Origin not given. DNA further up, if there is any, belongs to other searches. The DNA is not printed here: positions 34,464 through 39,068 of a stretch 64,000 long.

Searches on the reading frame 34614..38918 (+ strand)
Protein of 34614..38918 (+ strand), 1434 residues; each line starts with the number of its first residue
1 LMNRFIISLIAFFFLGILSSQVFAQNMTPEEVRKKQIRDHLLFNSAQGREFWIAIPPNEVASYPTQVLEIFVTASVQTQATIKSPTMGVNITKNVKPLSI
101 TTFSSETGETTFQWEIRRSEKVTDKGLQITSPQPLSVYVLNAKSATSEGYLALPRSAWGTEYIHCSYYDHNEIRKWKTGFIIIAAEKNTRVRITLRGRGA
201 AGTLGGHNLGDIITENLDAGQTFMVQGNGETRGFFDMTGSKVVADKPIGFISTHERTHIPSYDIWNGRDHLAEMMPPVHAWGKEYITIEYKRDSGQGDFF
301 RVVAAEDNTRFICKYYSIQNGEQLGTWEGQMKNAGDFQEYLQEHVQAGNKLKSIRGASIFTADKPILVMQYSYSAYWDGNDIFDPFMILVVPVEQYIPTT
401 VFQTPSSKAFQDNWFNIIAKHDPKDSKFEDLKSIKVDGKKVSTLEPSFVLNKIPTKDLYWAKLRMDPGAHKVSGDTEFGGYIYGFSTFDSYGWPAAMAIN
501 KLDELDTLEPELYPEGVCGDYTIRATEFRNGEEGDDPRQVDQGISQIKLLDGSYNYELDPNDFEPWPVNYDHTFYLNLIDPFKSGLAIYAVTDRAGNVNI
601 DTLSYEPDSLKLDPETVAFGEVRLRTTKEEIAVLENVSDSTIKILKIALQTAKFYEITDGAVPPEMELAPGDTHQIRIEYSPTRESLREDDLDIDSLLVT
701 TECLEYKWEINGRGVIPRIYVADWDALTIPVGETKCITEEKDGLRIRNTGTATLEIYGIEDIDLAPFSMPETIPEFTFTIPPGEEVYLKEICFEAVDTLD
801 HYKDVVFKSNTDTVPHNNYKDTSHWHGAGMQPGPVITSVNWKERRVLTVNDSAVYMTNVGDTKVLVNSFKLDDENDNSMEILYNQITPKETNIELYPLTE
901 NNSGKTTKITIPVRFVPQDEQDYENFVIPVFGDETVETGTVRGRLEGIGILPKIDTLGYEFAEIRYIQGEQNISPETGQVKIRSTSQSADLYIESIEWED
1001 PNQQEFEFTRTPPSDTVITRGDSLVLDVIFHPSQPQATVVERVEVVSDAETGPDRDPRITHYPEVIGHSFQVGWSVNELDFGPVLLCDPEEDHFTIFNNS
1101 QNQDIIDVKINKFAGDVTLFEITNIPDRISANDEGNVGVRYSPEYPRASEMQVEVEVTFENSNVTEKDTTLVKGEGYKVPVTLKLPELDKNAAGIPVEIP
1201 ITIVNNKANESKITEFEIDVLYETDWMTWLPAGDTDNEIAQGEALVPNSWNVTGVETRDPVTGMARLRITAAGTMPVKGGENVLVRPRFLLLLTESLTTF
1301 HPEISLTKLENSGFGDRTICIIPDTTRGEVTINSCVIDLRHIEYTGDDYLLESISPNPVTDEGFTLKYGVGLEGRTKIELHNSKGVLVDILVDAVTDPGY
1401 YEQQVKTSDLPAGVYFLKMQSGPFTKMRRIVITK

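Call 20: search_protein_families(library=pfam, proteins=[window:34614-38918:+], max_evalue=0.00001)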
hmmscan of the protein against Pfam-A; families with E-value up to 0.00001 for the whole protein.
window:34614-38918:+ (1434 aa): 7 families
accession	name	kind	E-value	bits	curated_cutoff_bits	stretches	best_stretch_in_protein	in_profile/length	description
PF17517.7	IgGFc_binding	-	2.2e-55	188.5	25.6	1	149-484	2-297/297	IgGFc binding protein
PF22073.2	Cep192_D4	-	1.1e-11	45.4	35.5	1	609-707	3-104/112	Cep192 domain 4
PF22544.2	HYDIN_VesB_CFA65-like_Ig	-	2.9e-10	40.7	25.5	0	610-684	3-74/100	HYDIN/CFA65/VesB-like, Ig-like domain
PF18962.6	Por_Secre_tail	-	1.7e-08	35.1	27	1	1354-1432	1-75/75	Secretion system C-terminal sorting domain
PF15780.11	ASH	-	1.2e-07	32.3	27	0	615-686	12-80/98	Abnormal spindle-like microcephaly-assoc'd, ASPM-SPD-2-Hydin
PF12371.14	TMEM131_like_N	-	6.7e-06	26.7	28.8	0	1078-1105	7-34/84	Transmembrane protein 131-like N-terminal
PF07610.17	DUF1573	-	8.7e-06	26.1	26.1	0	1074-1161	3-87/98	Protein of unknown function (DUF1573)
